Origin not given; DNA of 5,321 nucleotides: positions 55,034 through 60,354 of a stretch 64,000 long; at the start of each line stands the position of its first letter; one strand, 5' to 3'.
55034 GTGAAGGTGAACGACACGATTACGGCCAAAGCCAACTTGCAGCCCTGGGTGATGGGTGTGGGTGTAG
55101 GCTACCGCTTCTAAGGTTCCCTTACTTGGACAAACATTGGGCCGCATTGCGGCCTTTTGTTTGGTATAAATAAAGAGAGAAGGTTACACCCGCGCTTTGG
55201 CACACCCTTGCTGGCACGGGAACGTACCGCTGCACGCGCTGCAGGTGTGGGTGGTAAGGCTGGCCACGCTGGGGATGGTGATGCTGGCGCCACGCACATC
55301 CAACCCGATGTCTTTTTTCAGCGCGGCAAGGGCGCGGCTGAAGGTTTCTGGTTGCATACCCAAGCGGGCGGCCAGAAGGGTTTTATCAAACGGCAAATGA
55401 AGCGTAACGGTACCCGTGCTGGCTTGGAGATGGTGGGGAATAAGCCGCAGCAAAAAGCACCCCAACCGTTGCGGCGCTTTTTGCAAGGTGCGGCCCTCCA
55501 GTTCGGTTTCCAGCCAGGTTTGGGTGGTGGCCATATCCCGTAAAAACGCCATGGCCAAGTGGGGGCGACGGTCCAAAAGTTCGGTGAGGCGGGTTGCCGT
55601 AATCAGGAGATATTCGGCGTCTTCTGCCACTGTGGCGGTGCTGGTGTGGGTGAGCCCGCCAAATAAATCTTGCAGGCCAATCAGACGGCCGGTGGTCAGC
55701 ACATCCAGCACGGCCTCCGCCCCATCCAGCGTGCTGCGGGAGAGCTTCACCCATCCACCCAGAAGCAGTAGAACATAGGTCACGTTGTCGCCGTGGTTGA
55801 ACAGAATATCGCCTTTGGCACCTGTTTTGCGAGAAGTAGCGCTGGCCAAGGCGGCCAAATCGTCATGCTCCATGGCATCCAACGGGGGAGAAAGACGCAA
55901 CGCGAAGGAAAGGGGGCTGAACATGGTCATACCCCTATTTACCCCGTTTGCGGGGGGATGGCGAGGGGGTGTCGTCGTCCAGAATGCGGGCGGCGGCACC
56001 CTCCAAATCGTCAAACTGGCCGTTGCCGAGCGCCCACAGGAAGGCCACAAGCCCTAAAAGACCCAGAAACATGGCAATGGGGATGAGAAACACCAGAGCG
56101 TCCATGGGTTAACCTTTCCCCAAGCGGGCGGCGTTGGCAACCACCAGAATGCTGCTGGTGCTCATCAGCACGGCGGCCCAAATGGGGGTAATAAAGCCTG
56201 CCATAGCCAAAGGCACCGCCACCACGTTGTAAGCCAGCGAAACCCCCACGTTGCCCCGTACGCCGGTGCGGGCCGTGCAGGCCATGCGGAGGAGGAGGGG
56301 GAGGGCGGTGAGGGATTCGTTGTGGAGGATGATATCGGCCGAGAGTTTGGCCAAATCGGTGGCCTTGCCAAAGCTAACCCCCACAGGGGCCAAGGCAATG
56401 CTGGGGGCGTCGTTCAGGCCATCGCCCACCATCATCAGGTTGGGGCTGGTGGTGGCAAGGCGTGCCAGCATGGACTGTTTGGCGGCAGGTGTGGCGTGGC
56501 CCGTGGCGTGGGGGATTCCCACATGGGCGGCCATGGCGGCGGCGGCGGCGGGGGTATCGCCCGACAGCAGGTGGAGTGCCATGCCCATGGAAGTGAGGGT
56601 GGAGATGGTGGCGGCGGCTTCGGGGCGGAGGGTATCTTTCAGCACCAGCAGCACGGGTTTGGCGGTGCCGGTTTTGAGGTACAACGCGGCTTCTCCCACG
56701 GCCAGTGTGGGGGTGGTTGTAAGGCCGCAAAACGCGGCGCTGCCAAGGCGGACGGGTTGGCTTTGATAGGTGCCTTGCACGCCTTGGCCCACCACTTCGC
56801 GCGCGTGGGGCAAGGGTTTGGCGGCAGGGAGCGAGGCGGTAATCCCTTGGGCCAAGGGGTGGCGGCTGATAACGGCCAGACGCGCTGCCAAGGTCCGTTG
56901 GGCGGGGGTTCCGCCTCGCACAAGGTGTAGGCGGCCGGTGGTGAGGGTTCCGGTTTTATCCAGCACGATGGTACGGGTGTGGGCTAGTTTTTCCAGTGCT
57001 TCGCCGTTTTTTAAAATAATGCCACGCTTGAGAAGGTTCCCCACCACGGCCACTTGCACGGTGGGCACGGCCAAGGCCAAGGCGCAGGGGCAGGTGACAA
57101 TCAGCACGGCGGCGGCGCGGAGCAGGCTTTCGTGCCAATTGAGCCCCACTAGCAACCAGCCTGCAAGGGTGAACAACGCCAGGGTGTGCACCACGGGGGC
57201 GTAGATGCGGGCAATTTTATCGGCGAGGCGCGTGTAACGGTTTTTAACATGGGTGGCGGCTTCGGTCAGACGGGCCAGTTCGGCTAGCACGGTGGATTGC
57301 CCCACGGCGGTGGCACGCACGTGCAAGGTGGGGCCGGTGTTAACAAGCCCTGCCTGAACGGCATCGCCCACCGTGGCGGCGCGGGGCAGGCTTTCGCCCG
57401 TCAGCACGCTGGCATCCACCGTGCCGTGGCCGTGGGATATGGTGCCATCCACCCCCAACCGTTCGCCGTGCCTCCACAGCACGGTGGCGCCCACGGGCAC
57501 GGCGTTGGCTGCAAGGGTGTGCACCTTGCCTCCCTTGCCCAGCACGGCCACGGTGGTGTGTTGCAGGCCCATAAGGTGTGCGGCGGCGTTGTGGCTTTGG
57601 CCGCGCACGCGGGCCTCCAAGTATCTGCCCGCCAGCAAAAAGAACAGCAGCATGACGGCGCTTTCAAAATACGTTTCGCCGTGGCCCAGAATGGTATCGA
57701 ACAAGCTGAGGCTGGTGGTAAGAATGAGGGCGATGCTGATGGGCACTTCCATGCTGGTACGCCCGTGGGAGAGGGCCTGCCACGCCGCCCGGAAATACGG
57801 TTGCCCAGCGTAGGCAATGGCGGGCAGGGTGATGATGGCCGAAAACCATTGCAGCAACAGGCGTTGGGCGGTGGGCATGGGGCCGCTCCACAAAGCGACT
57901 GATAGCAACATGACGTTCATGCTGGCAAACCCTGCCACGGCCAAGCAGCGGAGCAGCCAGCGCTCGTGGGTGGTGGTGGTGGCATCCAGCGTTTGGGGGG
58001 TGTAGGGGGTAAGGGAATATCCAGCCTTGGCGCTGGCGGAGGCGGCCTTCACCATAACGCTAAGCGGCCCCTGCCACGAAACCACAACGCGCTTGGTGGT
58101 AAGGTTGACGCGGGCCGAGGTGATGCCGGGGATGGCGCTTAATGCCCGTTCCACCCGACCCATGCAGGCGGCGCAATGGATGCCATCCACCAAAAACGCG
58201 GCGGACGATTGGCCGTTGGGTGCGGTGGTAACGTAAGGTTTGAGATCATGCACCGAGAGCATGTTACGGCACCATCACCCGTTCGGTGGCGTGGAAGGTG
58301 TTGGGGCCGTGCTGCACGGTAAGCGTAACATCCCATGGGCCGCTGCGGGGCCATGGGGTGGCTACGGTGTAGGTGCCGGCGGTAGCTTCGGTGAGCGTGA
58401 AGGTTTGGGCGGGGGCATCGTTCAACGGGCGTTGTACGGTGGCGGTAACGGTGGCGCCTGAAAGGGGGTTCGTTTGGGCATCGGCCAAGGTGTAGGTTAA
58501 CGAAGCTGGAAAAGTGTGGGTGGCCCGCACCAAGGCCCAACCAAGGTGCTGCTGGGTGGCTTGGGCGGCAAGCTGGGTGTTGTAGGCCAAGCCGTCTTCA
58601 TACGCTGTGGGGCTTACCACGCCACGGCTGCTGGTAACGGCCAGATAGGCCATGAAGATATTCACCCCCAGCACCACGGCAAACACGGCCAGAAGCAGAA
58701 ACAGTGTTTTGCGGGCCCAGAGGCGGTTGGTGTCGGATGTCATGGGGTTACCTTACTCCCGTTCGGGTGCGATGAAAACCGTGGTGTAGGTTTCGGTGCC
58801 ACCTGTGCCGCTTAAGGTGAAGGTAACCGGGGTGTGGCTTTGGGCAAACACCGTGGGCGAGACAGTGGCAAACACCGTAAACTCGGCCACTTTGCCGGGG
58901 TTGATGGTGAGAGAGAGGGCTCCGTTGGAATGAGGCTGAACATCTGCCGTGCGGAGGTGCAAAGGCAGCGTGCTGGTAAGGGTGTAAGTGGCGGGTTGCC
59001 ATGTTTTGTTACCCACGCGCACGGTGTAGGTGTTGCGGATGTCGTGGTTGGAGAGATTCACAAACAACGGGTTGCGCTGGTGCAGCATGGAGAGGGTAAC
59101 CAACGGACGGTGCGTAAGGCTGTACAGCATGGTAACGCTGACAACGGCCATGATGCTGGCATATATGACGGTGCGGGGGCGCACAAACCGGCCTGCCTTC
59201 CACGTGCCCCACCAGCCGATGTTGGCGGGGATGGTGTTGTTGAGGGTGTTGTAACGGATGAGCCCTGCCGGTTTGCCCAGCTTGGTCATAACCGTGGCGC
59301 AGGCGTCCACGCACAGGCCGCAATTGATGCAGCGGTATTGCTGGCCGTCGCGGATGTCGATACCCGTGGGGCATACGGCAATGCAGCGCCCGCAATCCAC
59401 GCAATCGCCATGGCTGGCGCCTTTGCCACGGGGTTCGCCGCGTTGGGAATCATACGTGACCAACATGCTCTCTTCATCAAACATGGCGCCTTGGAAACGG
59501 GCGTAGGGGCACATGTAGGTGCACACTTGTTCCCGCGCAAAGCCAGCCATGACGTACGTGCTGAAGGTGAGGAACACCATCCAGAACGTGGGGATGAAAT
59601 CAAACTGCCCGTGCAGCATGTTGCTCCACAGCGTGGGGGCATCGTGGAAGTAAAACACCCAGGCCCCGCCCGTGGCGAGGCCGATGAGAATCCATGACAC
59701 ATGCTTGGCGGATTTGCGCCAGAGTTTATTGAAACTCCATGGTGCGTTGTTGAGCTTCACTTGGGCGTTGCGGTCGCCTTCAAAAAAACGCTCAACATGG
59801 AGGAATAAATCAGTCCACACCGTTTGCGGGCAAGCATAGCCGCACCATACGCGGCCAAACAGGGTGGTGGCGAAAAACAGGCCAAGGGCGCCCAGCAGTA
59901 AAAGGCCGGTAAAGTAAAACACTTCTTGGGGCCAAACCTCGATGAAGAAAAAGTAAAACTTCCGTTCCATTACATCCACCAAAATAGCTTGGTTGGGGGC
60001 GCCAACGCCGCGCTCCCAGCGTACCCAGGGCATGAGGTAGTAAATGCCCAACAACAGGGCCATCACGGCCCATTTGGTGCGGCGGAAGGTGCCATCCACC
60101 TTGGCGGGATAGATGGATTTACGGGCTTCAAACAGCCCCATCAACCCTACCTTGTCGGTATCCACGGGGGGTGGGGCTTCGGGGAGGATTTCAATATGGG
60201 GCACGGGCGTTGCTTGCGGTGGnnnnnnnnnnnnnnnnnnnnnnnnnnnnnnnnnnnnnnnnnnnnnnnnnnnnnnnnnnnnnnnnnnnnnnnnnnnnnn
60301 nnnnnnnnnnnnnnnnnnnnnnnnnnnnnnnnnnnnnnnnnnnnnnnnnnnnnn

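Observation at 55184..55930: Crp/Fnr-family regulator with a C-terminal Cys4 cluster instead of N-terminal FNR cysteines, encoded at the 3' end of the ccoNOQP-ccoGHIS operon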

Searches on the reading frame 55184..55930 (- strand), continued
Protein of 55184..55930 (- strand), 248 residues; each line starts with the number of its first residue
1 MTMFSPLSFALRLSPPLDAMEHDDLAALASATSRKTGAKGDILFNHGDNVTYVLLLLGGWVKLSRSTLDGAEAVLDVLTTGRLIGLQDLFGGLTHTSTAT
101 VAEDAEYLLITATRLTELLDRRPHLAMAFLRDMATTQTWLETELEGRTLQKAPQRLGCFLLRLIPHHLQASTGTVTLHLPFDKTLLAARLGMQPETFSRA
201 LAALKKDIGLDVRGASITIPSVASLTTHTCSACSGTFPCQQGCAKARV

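Call 72: find_encoding_contigs(protein=P0003, flank=9000, max_places=2)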
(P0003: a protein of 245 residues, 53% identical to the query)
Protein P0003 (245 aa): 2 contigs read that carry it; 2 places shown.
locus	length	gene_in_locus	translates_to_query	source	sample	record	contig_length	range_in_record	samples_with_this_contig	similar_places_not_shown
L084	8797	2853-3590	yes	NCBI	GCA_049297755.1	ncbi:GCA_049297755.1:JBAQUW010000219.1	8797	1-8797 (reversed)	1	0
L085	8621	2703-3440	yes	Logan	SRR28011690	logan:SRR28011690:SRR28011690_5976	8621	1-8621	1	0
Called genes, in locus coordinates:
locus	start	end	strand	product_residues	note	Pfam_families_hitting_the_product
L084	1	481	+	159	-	PF05751:FixH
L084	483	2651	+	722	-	PF00403:HMA, PF00122:E1-E2_ATPase, PF00702:Hydrolase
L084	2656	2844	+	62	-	PF03597:FixS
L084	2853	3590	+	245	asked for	PF00027:cNMP_binding, PF13545:HTH_Crp_2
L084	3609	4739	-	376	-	PF02684:LpxB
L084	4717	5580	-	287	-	PF17930:LpxI_N, PF06230:LpxI_C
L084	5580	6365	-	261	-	PF00132:Hexapep (weak), PF25084:LbH_EIF2B (faint), PF25087:GMPPB_C (weak), PF00132:Hexapep, PF13720:Acetyltransf_11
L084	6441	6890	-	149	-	PF22817:ApeP-like, PF07977:FabA, PF22818:ApeI-like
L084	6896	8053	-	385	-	PF04613:LpxD, PF25084:LbH_EIF2B (faint), PF00132:Hexapep (weak), PF25087:GMPPB_C (weak), PF00132:Hexapep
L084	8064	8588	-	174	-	PF03938:OmpH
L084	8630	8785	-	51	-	PF01103:Omp85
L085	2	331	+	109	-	?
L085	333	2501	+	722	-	PF00403:HMA, PF00122:E1-E2_ATPase, PF00702:Hydrolase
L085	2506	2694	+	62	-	PF03597:FixS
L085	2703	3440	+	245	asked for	PF00027:cNMP_binding, PF13545:HTH_Crp_2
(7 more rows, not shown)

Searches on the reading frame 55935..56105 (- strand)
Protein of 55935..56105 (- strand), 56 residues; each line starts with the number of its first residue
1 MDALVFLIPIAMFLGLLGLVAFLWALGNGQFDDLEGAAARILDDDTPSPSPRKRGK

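Call 54: search_protein_families(library=pfam, proteins=[window:55935-56105:-], max_evalue=0.001)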
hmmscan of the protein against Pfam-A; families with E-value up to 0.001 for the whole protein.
window:55935-56105:- (56 aa): 1 family
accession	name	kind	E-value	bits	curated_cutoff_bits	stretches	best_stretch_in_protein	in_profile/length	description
PF03597.20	FixS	-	2.8e-20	72.2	23.1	1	2-45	1-44/44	Cytochrome oxidase maturation protein cbb3-type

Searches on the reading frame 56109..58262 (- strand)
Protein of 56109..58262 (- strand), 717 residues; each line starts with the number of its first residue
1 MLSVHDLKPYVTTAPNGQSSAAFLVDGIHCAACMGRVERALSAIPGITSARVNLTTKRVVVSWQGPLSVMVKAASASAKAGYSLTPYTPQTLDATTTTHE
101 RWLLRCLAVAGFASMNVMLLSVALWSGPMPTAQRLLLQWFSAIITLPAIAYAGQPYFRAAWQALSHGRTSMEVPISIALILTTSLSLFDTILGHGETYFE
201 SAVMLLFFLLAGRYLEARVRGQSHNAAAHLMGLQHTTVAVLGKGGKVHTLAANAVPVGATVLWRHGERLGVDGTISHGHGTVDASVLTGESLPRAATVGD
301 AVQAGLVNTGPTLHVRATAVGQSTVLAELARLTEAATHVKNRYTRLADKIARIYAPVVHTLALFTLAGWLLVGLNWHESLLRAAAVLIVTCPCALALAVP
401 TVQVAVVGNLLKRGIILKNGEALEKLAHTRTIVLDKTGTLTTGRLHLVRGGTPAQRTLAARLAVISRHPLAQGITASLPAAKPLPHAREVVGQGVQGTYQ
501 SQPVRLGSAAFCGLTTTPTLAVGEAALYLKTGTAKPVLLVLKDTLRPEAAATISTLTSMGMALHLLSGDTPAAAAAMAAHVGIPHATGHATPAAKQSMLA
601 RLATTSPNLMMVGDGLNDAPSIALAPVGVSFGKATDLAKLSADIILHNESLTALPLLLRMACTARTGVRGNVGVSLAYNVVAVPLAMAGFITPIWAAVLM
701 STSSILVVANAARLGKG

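Call 54: search_protein_families(library=pfam, proteins=[window:56109-58262:-], max_evalue=0.001)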
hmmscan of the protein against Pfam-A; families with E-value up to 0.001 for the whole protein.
window:56109-58262:- (717 aa): 3 families
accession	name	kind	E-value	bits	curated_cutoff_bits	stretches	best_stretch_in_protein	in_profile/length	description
PF00122.25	E1-E2_ATPase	-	7.8e-42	143.3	28.1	1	233-412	2-180/181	E1-E2 ATPase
PF00702.32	Hydrolase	-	5.7e-20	72.9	26.4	1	430-624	2-189/191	haloacid dehalogenase-like hydrolase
PF00403.32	HMA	-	1.1e-12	48.5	24.8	1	23-67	2-46/62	Heavy-metal-associated domain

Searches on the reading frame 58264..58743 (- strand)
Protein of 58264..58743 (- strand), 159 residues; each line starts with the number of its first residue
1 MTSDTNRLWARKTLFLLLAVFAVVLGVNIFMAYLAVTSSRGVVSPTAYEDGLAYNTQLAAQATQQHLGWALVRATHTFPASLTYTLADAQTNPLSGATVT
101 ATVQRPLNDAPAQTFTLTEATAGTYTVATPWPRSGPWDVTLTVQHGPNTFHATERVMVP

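Call 54: search_protein_families(library=pfam, proteins=[window:58264-58743:-], max_evalue=0.001)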
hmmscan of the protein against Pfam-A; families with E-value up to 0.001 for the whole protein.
window:58264-58743:- (159 aa): 3 families
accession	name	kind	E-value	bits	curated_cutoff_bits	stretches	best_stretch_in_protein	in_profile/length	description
PF05751.16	FixH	-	1.6e-32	113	23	1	7-156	2-149/150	FixH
PF09134.16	Invasin_D3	-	4.4e-05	24.4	33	1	80-153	22-90/98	Invasin, domain 3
PF13115.11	YtkA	-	0.00085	20.4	25.9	0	81-141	23-84/85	YtkA-like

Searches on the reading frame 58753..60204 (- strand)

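Call 54: search_protein_families(library=pfam, proteins=[window:58753-60204:-], max_evalue=0.001)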
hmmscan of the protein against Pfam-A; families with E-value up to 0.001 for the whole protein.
window:58753-60204:- (483 aa): 12 families
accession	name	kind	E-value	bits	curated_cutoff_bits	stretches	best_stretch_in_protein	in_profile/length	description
PF13746.11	Fer4_18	-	1.2e-37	129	27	1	223-319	1-112/114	4Fe-4S dicluster domain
PF11614.14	FixG_C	-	7.7e-23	81.4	25.6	1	359-480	1-119/119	IG-like fold at C-terminal of FixG, putative oxidoreductase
PF12801.12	Fer4_5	-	4.2e-09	36.7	22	1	101-135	4-38/48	4Fe-4S binding domain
PF13187.11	Fer4_9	-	4.9e-09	36.5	27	1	228-281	8-50/52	4Fe-4S dicluster domain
PF12838.12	Fer4_7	-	7.5e-09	36.4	27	1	227-282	7-52/52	4Fe-4S dicluster domain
PF13534.11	Fer4_17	-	1.7e-08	35.3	22.2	1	227-283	7-61/61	4Fe-4S dicluster domain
PF13183.11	Fer4_8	-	2.1e-08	35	27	1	227-282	10-68/68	4Fe-4S dicluster domain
PF13237.11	Fer4_10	-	0.00015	22.1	25.5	1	267-302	8-52/53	4Fe-4S dicluster domain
PF12837.12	Fer4_6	-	0.00053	20.3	25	0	268-281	9-22/24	4Fe-4S binding domain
PF00037.32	Fer4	-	0.00058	20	21.1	0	267-281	7-21/24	4Fe-4S binding domain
PF13484.11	Fer4_16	-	0.00063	20.9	30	0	228-280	8-65/66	4Fe-4S double cluster binding domain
PF01944.22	SpoIIM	-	0.00092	19.6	26.9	0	43-127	52-127/163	Stage II sporulation protein M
